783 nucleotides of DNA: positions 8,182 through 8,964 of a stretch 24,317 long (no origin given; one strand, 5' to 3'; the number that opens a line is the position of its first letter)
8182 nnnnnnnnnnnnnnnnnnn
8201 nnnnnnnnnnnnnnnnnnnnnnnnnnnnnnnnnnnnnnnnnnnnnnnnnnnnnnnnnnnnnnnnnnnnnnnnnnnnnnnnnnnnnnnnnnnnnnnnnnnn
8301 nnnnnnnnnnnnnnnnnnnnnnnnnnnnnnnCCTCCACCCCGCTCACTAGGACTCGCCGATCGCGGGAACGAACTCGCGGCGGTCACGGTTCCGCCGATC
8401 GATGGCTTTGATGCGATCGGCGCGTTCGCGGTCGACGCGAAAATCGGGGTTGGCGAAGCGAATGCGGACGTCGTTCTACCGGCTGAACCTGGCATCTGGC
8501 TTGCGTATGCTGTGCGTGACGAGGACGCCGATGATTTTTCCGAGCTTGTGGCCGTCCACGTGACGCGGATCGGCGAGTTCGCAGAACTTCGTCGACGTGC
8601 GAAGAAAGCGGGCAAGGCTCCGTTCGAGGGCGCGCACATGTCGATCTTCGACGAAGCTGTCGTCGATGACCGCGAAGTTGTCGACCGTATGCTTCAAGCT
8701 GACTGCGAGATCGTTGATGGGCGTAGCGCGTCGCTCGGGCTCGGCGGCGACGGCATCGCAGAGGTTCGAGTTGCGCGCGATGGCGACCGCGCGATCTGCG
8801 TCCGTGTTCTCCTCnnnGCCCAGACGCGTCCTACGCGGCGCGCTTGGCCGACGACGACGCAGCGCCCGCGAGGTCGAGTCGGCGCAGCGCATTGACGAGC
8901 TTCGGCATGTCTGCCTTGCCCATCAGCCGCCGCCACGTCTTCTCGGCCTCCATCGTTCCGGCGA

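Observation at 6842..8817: CdnL/CarD-family protein with an extra C-terminal domain, divergently paired with a histone-H1-like–VOC fusion and DUF1697 operon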

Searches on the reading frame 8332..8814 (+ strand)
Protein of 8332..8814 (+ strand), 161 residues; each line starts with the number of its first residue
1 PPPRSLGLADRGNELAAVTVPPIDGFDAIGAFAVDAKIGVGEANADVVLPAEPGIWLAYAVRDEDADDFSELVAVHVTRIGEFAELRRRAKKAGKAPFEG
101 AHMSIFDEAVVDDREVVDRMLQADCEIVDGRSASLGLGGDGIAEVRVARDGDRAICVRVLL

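Call 38: predict_structure(alignment_id=A3)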
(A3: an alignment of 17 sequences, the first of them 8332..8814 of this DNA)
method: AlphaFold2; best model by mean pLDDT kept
length: 161 residues; sequences in the alignment: 17
mean_pLDDT: 94.8   pTM: 0.91
mean pLDDT of the five models: 94.8, 94.4, 93.2, 92.7, 92.6
residues with pLDDT >= 90: 143; 70-90: 17; 50-70: 1; < 50: 0
segments of 3 or more residues with pLDDT < 50: none
pLDDT, mean of each block of 10 residues (from residue 1): 81 93 97 97 96 98 91 98 97 96 96 93 95 95 98 98 95
secondary structure, 60 per line:
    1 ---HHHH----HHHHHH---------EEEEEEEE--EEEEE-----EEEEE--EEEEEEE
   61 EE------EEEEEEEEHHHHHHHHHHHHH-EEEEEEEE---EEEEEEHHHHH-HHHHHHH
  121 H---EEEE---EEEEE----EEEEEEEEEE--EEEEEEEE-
elements in order: H4-7 H12-17 E27-34 E37-41 E47-51 E54-62 E69-76 H77-89 E91-98 E102-107 H108-112 H114-121 E125-128 E132-136 E141-150 E153-160

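Call 41: search_protein_representatives(alignment_id=A3)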
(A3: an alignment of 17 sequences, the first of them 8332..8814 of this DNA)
Query: 17 sequences, 161 profile positions. Proteins with E-value up to 0.001 (for the whole library): 108; up to 1e-10: 53; up to 1e-30: 10. The best 108 are listed.
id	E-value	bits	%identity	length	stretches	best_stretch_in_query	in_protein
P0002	1.3e-74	266.0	-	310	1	1-161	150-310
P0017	5.4e-64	231.5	-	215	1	1-161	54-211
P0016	1.3e-59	217.2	-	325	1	1-161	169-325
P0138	1.3e-40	155.5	-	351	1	2-160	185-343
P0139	1.7e-40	155.1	-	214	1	2-160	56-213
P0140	3.5e-38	147.6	-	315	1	1-160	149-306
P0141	1.3e-35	139.3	-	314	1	2-160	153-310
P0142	3.0e-35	138.0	-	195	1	2-160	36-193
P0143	7.9e-32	126.9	-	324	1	2-159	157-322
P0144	7.7e-31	123.7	-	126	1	37-161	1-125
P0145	1.3e-29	119.7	-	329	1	2-159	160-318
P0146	3.3e-28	115.2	-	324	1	6-160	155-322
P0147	6.0e-26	107.8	-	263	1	8-160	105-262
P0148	1.8e-25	106.3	-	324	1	1-159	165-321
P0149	1.3e-24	103.5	-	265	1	7-158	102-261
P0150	1.5e-24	103.2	-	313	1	6-155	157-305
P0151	7.1e-23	97.8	-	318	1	3-158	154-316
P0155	2.9e-21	92.6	-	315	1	8-161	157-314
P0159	2.6e-19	86.2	-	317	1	6-160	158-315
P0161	2.9e-18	82.8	-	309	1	3-159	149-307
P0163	1.6e-16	77.2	-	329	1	3-161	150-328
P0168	3.0e-15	73.0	-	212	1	22-158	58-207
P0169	4.4e-15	72.5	-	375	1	41-159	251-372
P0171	2.0e-14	70.3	-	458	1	17-161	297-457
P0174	3.5e-14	69.6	-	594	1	24-158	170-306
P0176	3.5e-13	66.3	-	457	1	20-159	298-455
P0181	3.9e-12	62.9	-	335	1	48-160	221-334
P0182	6.2e-12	62.2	-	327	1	24-158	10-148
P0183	7.0e-12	62.1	-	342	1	16-160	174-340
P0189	8.1e-10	55.4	-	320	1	19-159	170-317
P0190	9.2e-10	55.2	-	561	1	26-158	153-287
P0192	1.1e-09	54.9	-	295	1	22-160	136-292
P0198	5.9e-09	52.6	-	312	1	2-157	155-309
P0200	1.0e-08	51.8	-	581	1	26-158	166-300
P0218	1.1e-05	41.9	-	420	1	25-156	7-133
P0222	2.6e-05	40.7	-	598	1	45-159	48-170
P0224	3.2e-05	40.5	-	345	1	42-159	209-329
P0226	5.5e-05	39.7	-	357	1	39-160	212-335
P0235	2.9e-04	37.3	-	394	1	28-159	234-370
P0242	9.5e-04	35.6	-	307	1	47-159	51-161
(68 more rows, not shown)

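Call 43: search_protein_families(library=pfam, alignment_id=A5, max_evalue=0.01)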
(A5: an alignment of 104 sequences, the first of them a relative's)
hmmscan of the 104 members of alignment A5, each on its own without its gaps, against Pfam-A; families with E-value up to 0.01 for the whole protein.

A. member 1, P0138 (351 aa): 1 family
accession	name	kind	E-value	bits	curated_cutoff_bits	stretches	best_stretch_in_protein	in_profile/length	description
PF25378.1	PUA_NSUN2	-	0.0077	16.9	25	0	47-98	32-85/87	NSUN2 PUA domain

B. families by the number of members that match (of 104 scanned): 8 families
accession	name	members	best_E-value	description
PF02559.22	CarD_TRCF_RID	6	8e-06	CarD-like/TRCF RID domain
PF21095.3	CarD_C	5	9.8e-05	CarD, C-terminal domain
PF13646.12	HEAT_2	1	1.3e-05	HEAT repeats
PF06718.16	DUF1203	1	0.0019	Protein of unknown function (DUF1203)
PF14025.11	DUF4241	1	0.0027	Protein of unknown function (DUF4241)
PF04809.18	HupH_C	1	0.0067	HupH hydrogenase expression protein, C-terminal conserved region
PF25378.1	PUA_NSUN2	1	0.0077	NSUN2 PUA domain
PF14846.11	DUF4485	1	0.0091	Domain of unknown function (DUF4485)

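Call 45: search_protein_families(library=pfam, proteins=[P0174, P0190, P0200, P0171, P0176, P0182, P0218, P0222, P0242, P0169], max_evalue=0.1)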
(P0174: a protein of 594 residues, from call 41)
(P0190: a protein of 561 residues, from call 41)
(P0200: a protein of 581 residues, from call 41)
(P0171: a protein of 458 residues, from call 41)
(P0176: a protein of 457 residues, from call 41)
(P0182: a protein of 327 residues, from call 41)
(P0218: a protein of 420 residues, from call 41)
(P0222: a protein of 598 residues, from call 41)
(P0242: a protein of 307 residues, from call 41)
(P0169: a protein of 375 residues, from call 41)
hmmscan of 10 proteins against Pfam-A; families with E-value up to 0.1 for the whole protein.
P0174 (594 aa): 1 family
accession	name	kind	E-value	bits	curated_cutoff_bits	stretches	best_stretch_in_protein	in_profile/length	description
PF02559.22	CarD_TRCF_RID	-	0.025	15.1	23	1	10-54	1-50/57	CarD-like/TRCF RID domain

P0190 (561 aa): 1 family
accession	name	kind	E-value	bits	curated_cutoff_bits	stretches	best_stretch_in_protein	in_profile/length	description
PF02559.22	CarD_TRCF_RID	-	0.044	14.3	23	1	2-41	1-46/57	CarD-like/TRCF RID domain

P0200 (581 aa): 2 families
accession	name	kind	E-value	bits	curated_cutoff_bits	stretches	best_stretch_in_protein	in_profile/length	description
PF06722.18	EryCIII-like_C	-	0.047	14.1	31.7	0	10-78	52-123/145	Erythromycin biosynthesis protein CIII-like, C-terminal domain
PF02559.22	CarD_TRCF_RID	-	0.073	13.6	23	0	4-22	2-20/57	CarD-like/TRCF RID domain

P0171 (458 aa): 0 families

P0176 (457 aa): 0 families

P0182 (327 aa): 0 families

P0218 (420 aa): 2 families
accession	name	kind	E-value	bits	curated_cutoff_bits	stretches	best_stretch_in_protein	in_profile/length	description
PF13629.12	T2SS-T3SS_pil_N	-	0.017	15.3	23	1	14-59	18-60/72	Pilus formation protein N terminal region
PF10798.13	YmgB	-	0.02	15.2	22.3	1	313-338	32-57/59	Biofilm development protein YmgB/AriR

P0222 (598 aa): 1 family
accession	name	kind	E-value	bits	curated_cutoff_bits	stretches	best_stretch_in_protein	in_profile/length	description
PF13646.12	HEAT_2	-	1.3e-05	25.8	27.7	0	455-513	16-72/88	HEAT repeats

P0242 (307 aa): 0 families

P0169 (375 aa): 0 families

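Call 49: list_cluster_members(proteins=[P0138, P0140, P0141, P0148, P0150, P0161, P0163, P0174, P0176, P0198])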
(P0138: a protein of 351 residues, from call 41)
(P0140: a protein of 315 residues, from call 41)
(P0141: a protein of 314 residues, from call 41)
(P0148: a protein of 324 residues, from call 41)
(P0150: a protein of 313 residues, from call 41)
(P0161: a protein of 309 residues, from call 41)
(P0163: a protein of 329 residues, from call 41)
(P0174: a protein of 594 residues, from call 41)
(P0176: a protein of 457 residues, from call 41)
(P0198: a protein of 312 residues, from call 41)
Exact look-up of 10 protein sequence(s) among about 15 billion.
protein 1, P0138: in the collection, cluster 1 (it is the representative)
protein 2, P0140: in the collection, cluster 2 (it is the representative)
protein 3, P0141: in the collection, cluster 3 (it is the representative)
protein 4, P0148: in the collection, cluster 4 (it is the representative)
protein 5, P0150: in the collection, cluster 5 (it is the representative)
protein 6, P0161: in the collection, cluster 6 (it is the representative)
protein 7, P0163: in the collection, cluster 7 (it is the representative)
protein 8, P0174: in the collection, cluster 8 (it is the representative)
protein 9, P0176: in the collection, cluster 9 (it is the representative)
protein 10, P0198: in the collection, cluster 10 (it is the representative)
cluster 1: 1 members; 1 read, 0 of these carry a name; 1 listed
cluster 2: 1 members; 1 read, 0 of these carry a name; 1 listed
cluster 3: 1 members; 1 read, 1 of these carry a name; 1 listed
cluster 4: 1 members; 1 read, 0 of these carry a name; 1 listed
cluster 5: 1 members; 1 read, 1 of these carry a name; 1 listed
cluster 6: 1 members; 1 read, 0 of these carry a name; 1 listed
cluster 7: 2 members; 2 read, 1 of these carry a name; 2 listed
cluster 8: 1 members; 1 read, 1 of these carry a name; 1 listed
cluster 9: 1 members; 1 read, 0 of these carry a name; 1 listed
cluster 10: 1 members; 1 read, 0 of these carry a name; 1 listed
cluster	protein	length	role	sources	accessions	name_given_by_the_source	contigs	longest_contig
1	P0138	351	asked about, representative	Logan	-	-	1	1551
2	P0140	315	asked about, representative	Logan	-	-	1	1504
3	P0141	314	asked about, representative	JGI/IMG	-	RNA polymerase-interacting CarD/CdnL/TRCF family regulator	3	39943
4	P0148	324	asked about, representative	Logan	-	-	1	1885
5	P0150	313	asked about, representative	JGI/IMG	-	RNA polymerase-interacting CarD/CdnL/TRCF family regulator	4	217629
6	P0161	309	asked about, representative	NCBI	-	-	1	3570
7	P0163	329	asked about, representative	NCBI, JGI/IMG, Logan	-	hypothetical protein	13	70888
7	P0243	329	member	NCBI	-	-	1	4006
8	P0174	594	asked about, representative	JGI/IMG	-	hypothetical protein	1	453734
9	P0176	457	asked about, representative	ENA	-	-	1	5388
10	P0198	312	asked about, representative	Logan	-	-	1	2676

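Call 50: fold_search(model_id=the predicted structure, library=pdb)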
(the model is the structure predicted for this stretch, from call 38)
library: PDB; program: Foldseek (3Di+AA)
matches with E <= 10: 363; with E <= 0.001: 0
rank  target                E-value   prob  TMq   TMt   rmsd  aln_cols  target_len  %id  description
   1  5ny5_B                2.3e-01  0.08  0.18  0.09  11.8       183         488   11  The apo structure of 3,4-dihydroxybenzoic acid decarboxylases from Enterobacter cloacae (released 2017-09-13)
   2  3hfi                  2.8e-01  0.13  0.26  0.28   9.2       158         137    9  The crystal structure of the putative regulator from Escherichia coli CFT073 (released 2009-05-26)
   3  4hx6_A                3.7e-01  0.04  0.15  0.14  15.1       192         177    9  Streptomyces globisporus C-1027 NADH:FAD oxidoreductase SgcE6 (released 2012-11-28)
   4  4gbf_B                3.7e-01  0.03  0.13  0.07  15.4       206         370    7  Crystal structure of the C-terminal domain of gp131 from bacteriophage phiKZ (released 2012-10-17)
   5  5cho_E                4.0e-01  0.06  0.18  0.18  12.3       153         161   11  Crystal Structure of BorF, the Flavin Reductase Component of a Bacterial Two-Component Tryptophan Halogenase (released 2016-06-29)
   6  5cll_B                4.4e-01  0.04  0.16  0.17  13.9       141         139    8  Truncated Ran wild type in complex with GDP-BeF and RanBD1 (released 2015-09-09)
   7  3ddv_B                5.0e-01  0.10  0.25  0.28  10.0       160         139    7  The crystal structure of the transcriptional regulator (GntR family) from Enterococcus faecalis V583 (released 2008-10-07)
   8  8u0i                  5.0e-01  0.07  0.15  0.24  10.8       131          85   11  Crystal structure of PA0012 complexed with cyclic-di-GMP from Pseudomonas aeruginosa (released 2024-09-04)
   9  3cnv_A                5.3e-01  0.12  0.27  0.28   9.2       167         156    8  Crystal structure of the ligand-binding domain of a putative GntR-family transcriptional regulator from Bordetella bro (released 2008-04-29)
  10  2iyb_A                5.3e-01  0.07  0.20  0.26  11.2       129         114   12  Structure of complex between the 3rd LIM domain of TES and the EVH1 domain of Mena (released 2007-10-16)
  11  2iyb_C                5.6e-01  0.06  0.18  0.24  11.7       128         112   12  Structure of complex between the 3rd LIM domain of TES and the EVH1 domain of Mena (released 2007-10-16)
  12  4hx6_E                5.6e-01  0.04  0.14  0.15  12.1       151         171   12  Streptomyces globisporus C-1027 NADH:FAD oxidoreductase SgcE6 (released 2012-11-28)
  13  9y9z_35               5.6e-01  0.04  0.18  0.14  16.2       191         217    7  Cryo-EM structure of conoid fiber from Toxoplasma gondii (24-nm repeat) (released 2025-12-03)
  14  9i0v_A                5.9e-01  0.09  0.27  0.20  13.4       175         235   12  Crystal structure of DasR in complex with a synthetic DasR-binding RNA aptamer (released 2026-01-28)
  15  7lxe                  5.9e-01  0.06  0.19  0.24  12.2       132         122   11  ENAH EVH1 domain bound to peptide from ABI1 (released 2022-01-19)
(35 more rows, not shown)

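Call 54: find_homologous_proteins(query=A6, max_evalue=1)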
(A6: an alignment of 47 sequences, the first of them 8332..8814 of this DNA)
Query A6 (47 sequences) (161 aa, profile of the alignment): 15 proteins with E <= 1 among 7338 candidates.
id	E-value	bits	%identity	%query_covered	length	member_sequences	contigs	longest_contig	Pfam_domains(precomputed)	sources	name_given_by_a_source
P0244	5.8e-47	178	50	99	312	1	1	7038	-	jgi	jgi:RNA polymerase-interacting CarD/CdnL/TRCF family regulator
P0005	8.1e-46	174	100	100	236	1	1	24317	-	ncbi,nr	ncbi:MAG: hypothetical protein SFX73_00575 [Kofleriaceae bacterium]|nr:hypothetical protein [Kofleri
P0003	1.1e-45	173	84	99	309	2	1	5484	-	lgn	-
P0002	1.8e-43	166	87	99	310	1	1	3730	-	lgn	-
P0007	6.2e-43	164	61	99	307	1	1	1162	-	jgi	-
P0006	8.5e-43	164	71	99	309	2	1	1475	-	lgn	-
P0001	6.9e-42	161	86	100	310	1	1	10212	-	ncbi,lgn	-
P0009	6.7e-41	158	58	99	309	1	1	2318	-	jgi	jgi:RNA polymerase-interacting CarD/CdnL/TRCF family regulator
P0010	6.0e-40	155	57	94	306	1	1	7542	-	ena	-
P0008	6.2e-40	155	63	99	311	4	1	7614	-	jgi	jgi:RNA polymerase-interacting CarD/CdnL/TRCF family regulator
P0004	8.4e-40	154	79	95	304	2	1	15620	-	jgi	jgi:RNA polymerase-interacting CarD/CdnL/TRCF family regulator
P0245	3.9e-36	142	26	66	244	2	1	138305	-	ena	-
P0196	6.5e-31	125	23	83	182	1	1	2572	-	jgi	jgi:hypothetical protein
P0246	6.5e-24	103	-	-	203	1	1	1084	-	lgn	-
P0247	5.0e-9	54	26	61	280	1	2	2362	-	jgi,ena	jgi:hypothetical protein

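Call 55: search_protein_families(library=pfam, alignment_id=A6, max_evalue=5)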
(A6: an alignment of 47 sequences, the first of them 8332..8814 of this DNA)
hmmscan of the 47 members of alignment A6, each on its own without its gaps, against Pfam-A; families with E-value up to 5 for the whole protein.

A. member 1, window:8332-8814:+ (161 aa): 0 families

B. families by the number of members that match (of 47 scanned): 12 families
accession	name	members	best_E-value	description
PF14025.11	DUF4241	5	0.00058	Protein of unknown function (DUF4241)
PF06633.16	DUF1155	3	0.014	Protein of unknown function (DUF1155)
PF13629.12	T2SS-T3SS_pil_N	1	0.0028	Pilus formation protein N terminal region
PF18749.7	SNAD3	1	0.063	Secreted Novel AID/APOBEC-like Deaminase 3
PF22733.1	NNH1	1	0.064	NACHT N-terminal Helical domain 1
PF20507.4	DUF6733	1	0.076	Family of unknown function (DUF6733)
PF04989.18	RMNT_CmcI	1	0.093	Rhamnosyl O-methyltransferase/CmcI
PF01977.22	UbiD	1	0.13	3-octaprenyl-4-hydroxybenzoate carboxy-lyase Rift-related domain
PF16932.10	T4SS_TraI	1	0.13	Type IV secretory system, conjugal DNA-protein transfer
PF12328.13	Rpp20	1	0.15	Rpp20 subunit of nuclear RNase MRP and P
PF15425.12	DUF4627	1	0.18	Domain of unknown function (DUF4627)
PF07372.17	DUF1491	1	0.24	Protein of unknown function (DUF1491)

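Call 56: search_protein_families(library=pfam, proteins=[P0168, P0171, P0176, P0181, P0183, P0189, P0192, P0224, P0226, P0235], max_evalue=10)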
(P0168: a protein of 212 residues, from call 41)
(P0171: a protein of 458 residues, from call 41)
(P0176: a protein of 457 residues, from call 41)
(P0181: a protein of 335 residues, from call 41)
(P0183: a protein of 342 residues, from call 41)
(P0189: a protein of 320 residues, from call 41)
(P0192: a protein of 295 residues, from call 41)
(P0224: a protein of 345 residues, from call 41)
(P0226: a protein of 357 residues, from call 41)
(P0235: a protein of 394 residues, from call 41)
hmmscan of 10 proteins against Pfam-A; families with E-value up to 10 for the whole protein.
P0168 (212 aa): 0 families

P0171 (458 aa): 0 families

P0176 (457 aa): 0 families

P0181 (335 aa): 1 family
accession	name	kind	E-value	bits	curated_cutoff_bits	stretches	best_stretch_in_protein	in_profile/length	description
PF14846.11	DUF4485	-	0.0091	16.4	24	1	51-96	16-61/83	Domain of unknown function (DUF4485)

P0183 (342 aa): 1 family
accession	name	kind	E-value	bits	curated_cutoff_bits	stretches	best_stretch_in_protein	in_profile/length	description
PF02559.22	CarD_TRCF_RID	-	8e-06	26.3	23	1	7-59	1-55/57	CarD-like/TRCF RID domain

P0189 (320 aa): 1 family
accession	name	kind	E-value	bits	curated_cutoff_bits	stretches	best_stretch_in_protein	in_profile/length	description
PF02559.22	CarD_TRCF_RID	-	0.18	12.3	23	1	10-54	1-49/57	CarD-like/TRCF RID domain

P0192 (295 aa): 2 families
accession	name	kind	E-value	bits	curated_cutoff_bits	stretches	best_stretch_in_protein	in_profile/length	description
PF14025.11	DUF4241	-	0.0027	18.3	27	1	265-279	162-176/189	Protein of unknown function (DUF4241)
PF21095.3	CarD_C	-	0.005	17.2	23.1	1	28-104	4-82/87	CarD, C-terminal domain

P0224 (345 aa): 1 family
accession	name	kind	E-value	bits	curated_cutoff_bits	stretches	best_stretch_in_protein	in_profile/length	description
PF14025.11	DUF4241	-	0.011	16.3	27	1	304-318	163-177/189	Protein of unknown function (DUF4241)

P0226 (357 aa): 2 families
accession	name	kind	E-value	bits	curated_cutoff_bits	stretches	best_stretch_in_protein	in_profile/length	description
PF02559.22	CarD_TRCF_RID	-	0.00011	22.7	23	1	5-57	1-56/57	CarD-like/TRCF RID domain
PF14025.11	DUF4241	-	0.38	11.3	27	1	302-318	156-172/189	Protein of unknown function (DUF4241)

P0235 (394 aa): 0 families

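Call 59: find_encoding_contigs(protein=P0150, flank=5000, max_places=2)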
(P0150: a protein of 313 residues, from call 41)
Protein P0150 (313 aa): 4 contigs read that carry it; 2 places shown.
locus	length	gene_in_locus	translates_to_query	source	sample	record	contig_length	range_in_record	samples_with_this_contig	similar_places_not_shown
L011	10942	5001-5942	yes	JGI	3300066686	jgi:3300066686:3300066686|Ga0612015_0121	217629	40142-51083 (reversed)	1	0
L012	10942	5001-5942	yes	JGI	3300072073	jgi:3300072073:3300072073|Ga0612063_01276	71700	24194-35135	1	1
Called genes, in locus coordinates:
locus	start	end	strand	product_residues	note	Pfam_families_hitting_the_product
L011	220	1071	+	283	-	PF01975:SurE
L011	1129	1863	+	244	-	PF01135:PCMT, PF00398:RrnaAD (weak), PF13649:Methyltransf_25 (weak)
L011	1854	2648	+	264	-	PF01476:LysM, PF01551:Peptidase_M23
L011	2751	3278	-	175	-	PF00156:Pribosyltran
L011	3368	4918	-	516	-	PF13231:PMT_2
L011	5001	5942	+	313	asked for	-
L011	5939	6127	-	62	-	-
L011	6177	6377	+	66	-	-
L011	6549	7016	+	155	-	-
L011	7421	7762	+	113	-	-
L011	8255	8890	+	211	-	-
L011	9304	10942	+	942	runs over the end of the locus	PF00027:cNMP_binding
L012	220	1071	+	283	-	PF01975:SurE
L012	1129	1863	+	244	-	PF01135:PCMT, PF00398:RrnaAD (weak), PF13649:Methyltransf_25 (weak)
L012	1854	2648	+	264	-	PF01476:LysM, PF01551:Peptidase_M23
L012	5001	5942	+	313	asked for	-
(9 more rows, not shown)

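Call 60: find_encoding_contigs(protein=P0163, flank=5000, max_places=3)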
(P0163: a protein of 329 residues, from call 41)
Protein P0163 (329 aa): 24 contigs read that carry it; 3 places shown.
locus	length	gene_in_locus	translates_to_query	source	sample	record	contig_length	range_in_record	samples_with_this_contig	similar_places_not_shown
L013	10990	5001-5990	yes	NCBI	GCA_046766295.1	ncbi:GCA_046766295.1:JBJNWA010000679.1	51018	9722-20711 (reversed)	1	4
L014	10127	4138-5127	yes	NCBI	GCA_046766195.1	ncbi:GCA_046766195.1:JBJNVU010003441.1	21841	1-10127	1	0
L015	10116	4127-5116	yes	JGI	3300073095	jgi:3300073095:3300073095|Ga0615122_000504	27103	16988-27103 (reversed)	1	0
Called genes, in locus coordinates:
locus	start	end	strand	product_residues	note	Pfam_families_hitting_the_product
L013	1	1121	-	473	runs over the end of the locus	-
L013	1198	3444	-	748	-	PF00149:Metallophos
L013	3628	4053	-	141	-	PF07045:DUF1330 (weak)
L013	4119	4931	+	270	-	-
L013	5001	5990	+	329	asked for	-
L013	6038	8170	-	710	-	PF10459:Peptidase_S46, PF13365:Trypsin_2 (faint)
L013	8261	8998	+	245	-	PF02230:Abhydrolase_2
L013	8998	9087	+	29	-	-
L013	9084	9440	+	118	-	PF01713:Smr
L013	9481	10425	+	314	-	PF06966:DUF1295, PF02544:Steroid_dh, PF04140:ICMT (weak)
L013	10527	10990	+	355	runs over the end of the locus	PF10111:Glyco_tranf_2_2 (faint), PF00535:Glycos_transf_2 (weak)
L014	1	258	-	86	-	?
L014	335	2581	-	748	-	PF00149:Metallophos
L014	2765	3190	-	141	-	PF07045:DUF1330 (weak)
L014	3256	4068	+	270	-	-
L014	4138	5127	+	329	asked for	-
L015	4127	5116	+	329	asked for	-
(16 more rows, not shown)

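Call 97: list_cluster_members(proteins=[P0143, P0145, P0146, P0151, P0155, P0159, P0183, P0192, P0200, P0226])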
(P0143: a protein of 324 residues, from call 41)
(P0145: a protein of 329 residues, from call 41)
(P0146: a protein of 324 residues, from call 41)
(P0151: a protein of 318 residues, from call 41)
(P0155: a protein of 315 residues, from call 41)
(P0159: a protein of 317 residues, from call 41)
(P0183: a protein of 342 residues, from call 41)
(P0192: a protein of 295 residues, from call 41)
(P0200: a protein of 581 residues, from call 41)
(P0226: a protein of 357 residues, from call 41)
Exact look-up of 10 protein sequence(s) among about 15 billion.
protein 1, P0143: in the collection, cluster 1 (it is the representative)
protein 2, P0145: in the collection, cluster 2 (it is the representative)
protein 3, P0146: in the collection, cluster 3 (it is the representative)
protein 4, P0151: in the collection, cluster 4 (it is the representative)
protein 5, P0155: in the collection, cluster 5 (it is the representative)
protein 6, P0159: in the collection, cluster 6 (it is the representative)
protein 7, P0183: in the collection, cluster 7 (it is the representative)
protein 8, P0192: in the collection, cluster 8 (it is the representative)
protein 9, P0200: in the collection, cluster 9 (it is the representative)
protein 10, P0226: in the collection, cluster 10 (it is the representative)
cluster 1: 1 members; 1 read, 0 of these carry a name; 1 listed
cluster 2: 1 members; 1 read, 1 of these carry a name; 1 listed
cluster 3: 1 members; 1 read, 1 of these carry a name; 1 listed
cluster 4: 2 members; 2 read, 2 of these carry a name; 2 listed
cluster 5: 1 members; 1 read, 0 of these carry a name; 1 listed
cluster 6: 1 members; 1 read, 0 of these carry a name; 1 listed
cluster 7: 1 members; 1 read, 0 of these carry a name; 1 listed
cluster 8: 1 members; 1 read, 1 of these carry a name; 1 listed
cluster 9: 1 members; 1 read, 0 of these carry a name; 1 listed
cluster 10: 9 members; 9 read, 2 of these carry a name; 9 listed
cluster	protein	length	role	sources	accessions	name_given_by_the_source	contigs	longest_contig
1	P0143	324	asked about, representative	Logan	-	-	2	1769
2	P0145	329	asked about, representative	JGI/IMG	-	hypothetical protein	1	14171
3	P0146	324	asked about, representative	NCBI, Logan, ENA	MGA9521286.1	MAG: hypothetical protein WBV82_07470 [Myxococcaceae bacterium]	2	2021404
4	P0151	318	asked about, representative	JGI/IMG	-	hypothetical protein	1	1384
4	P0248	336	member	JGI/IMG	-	hypothetical protein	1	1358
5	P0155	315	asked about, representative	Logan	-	-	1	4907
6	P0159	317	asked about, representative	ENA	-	-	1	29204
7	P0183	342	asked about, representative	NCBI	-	-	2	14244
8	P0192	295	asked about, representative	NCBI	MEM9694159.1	MAG: hypothetical protein AAGA56_16540 [Myxococcota bacterium]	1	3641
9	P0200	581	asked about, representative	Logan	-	-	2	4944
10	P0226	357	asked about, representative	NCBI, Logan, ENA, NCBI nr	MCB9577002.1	MAG: CarD family transcriptional regulator [Polyangiaceae bacterium] | CarD family transcriptional regulator [Polyangiaceae bacterium]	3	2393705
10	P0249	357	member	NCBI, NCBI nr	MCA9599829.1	MAG: CarD family transcriptional regulator [Myxococcales bacterium] | CarD family transcriptional regulator [Myxococcales bacterium]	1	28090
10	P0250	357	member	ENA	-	-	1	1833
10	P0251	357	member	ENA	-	-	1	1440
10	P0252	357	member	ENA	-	-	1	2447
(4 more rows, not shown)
